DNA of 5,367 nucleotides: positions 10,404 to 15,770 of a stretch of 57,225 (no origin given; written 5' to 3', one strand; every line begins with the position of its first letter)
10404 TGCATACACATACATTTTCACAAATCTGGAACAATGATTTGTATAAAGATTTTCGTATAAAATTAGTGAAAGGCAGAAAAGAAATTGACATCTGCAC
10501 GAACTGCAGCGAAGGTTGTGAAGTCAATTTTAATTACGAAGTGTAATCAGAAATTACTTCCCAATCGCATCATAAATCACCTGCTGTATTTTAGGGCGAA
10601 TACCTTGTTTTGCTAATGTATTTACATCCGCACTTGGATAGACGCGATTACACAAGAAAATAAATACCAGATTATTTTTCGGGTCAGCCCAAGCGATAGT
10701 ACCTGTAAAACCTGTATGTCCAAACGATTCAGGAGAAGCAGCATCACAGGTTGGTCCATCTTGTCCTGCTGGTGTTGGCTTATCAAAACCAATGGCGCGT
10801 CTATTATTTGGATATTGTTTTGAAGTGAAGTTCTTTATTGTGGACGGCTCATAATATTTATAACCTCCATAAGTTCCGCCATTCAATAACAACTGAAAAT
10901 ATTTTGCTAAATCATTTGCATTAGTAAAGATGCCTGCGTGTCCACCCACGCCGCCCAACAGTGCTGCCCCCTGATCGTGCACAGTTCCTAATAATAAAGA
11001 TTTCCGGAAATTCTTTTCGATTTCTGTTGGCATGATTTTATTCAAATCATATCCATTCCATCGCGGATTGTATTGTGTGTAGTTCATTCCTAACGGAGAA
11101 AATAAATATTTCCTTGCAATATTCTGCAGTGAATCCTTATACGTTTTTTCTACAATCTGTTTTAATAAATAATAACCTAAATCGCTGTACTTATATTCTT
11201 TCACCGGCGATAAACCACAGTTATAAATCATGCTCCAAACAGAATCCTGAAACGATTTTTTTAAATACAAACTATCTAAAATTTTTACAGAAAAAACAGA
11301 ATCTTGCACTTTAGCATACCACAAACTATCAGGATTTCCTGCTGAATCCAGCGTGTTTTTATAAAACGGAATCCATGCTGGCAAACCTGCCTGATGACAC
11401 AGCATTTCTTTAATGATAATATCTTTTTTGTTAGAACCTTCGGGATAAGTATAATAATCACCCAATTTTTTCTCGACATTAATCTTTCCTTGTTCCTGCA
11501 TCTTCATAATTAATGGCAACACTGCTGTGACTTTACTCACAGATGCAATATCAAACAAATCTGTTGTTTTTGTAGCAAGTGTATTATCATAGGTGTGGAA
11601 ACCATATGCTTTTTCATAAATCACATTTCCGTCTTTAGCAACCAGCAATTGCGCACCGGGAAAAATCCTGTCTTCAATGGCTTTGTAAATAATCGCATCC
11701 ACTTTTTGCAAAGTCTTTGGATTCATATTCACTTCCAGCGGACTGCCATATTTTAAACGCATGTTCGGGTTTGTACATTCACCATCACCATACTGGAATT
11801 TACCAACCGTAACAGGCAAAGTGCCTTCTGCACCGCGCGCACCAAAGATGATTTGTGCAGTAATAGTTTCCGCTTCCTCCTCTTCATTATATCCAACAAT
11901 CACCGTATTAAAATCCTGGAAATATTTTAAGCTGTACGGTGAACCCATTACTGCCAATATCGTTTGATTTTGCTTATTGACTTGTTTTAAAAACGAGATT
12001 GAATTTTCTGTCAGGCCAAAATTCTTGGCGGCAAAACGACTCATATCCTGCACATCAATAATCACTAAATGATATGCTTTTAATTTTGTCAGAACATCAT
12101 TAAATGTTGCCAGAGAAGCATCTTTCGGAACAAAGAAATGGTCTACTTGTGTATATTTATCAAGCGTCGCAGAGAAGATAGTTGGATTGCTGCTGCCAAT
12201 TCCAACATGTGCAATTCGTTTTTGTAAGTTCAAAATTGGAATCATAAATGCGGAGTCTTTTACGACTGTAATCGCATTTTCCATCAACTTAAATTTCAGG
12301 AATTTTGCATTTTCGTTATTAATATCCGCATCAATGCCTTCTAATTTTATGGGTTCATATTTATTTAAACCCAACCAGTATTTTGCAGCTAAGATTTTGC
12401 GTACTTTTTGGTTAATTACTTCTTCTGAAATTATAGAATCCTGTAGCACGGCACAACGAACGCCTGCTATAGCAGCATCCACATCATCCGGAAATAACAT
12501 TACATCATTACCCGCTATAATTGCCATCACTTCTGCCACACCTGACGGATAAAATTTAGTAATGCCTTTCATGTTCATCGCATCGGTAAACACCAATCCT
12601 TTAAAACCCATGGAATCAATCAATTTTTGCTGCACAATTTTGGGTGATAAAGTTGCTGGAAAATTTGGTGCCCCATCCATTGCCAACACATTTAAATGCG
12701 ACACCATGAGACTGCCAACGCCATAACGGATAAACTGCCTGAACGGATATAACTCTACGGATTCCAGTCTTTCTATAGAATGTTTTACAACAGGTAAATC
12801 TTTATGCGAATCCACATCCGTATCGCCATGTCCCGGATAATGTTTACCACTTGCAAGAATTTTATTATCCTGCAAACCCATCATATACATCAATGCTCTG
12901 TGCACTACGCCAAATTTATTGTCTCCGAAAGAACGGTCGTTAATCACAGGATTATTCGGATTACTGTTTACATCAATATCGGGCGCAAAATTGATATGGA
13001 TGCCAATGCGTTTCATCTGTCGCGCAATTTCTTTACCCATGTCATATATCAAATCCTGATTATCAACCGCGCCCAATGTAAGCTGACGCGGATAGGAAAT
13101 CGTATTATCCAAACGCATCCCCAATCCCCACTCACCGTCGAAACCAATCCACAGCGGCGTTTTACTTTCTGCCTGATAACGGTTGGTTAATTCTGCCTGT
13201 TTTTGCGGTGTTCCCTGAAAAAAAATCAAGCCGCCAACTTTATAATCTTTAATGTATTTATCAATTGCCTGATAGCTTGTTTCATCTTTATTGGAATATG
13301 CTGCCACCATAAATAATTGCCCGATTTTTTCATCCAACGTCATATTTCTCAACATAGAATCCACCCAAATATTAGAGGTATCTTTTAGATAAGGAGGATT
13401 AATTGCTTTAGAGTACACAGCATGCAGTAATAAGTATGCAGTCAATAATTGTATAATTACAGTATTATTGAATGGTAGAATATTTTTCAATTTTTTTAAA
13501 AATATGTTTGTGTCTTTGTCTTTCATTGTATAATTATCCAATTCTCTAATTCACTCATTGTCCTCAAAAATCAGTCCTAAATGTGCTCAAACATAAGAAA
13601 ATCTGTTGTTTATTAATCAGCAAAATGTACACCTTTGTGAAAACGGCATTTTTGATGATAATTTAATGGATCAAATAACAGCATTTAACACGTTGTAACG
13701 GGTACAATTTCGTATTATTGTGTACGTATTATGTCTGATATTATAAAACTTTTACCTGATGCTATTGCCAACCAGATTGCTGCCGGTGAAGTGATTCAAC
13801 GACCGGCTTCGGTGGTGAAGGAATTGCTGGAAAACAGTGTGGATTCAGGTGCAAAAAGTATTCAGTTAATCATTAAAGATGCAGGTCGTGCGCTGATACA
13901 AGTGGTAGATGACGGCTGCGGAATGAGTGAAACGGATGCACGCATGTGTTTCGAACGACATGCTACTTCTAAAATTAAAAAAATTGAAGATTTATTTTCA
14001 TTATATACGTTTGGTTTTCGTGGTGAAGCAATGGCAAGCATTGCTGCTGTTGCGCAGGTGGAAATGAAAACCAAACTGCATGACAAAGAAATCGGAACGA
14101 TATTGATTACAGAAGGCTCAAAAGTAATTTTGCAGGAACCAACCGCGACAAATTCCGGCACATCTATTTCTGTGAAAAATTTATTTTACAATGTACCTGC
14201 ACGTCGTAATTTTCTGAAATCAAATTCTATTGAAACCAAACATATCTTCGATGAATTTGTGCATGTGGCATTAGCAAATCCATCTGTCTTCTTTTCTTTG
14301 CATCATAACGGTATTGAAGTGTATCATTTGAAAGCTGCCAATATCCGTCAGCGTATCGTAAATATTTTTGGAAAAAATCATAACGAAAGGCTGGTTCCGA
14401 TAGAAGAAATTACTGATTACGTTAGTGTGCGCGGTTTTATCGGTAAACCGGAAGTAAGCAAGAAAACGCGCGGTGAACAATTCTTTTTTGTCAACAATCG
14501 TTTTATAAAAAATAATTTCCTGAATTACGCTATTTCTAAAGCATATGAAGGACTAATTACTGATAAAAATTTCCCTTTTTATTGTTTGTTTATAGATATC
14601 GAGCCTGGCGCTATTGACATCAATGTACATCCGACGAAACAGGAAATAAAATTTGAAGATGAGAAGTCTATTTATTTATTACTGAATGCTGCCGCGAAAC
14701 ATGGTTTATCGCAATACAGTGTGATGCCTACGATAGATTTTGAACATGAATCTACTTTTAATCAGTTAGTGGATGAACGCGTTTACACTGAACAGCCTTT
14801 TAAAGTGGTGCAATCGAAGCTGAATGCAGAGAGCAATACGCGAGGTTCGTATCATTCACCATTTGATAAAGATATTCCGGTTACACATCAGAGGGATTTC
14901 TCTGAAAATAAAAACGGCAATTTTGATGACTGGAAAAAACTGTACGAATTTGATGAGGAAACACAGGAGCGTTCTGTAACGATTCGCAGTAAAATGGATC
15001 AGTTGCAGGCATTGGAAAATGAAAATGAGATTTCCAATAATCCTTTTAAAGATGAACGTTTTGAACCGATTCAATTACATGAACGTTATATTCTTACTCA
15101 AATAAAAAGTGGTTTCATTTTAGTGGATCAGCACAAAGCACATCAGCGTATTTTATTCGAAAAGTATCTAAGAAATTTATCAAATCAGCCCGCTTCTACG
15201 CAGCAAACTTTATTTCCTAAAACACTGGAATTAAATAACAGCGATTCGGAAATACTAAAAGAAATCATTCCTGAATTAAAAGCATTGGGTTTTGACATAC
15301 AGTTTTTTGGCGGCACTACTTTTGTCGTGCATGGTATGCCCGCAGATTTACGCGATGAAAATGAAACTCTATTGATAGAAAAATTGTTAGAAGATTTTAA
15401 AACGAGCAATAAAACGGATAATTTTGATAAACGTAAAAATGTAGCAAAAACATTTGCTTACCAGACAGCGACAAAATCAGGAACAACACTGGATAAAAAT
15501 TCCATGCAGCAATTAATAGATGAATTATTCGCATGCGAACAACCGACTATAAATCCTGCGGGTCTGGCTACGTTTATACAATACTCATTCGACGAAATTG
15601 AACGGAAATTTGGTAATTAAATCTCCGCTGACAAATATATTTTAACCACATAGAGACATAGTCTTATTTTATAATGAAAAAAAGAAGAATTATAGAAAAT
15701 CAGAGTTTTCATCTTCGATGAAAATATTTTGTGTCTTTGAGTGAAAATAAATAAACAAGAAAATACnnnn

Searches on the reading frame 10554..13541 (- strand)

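Call 83: search_protein_families(library=pfam, proteins=[window:10554-13541:-], max_evalue=0.00001)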
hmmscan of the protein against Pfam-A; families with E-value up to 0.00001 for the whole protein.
window:10554-13541:- (995 aa): 2 families
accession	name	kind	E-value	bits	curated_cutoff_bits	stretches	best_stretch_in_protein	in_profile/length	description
PF00933.27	Glyco_hydro_3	-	1.1e-74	252.2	27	1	68-385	1-315/316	Glycosyl hydrolase family 3 N terminal domain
PF00144.29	Beta-lactamase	-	1.3e-44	153.2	27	1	615-975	2-319/329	Beta-lactamase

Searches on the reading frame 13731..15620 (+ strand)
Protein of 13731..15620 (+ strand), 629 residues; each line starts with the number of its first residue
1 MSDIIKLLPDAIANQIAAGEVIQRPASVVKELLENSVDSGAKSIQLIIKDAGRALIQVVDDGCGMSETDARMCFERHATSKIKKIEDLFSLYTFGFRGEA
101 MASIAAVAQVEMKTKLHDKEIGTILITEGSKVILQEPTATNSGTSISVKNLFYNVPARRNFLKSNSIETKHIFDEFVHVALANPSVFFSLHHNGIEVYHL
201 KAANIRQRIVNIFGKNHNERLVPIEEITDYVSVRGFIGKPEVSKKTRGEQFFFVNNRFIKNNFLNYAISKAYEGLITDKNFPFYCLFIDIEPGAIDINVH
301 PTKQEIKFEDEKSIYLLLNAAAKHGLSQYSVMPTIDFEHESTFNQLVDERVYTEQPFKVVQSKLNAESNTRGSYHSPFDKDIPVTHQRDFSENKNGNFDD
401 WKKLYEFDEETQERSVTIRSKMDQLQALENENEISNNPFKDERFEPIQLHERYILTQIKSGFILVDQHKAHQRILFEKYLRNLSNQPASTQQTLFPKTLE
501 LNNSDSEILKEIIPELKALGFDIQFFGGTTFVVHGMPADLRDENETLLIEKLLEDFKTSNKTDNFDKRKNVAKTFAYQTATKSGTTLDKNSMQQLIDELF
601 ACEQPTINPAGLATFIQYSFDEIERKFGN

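Call 83: search_protein_families(library=pfam, proteins=[window:13731-15620:+], max_evalue=0.00001)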
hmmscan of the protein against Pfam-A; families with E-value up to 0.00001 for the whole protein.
window:13731-15620:+ (629 aa): 4 families
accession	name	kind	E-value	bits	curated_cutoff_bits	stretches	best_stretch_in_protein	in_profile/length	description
PF01119.25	DNA_mis_repair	-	1.3e-35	122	26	1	210-324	2-116/119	DNA mismatch repair protein, C-terminal domain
PF08676.16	MutL_C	-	4.3e-33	114.5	25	1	448-587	3-142/142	MutL C terminal dimerisation domain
PF13589.12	HATPase_c_3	-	1.3e-09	38.6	25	1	26-120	4-98/137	Histidine kinase-, DNA gyrase B-, and HSP90-like ATPase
PF02518.31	HATPase_c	-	2e-07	31.8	26.4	1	23-81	4-64/111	Histidine kinase-, DNA gyrase B-, and HSP90-like ATPase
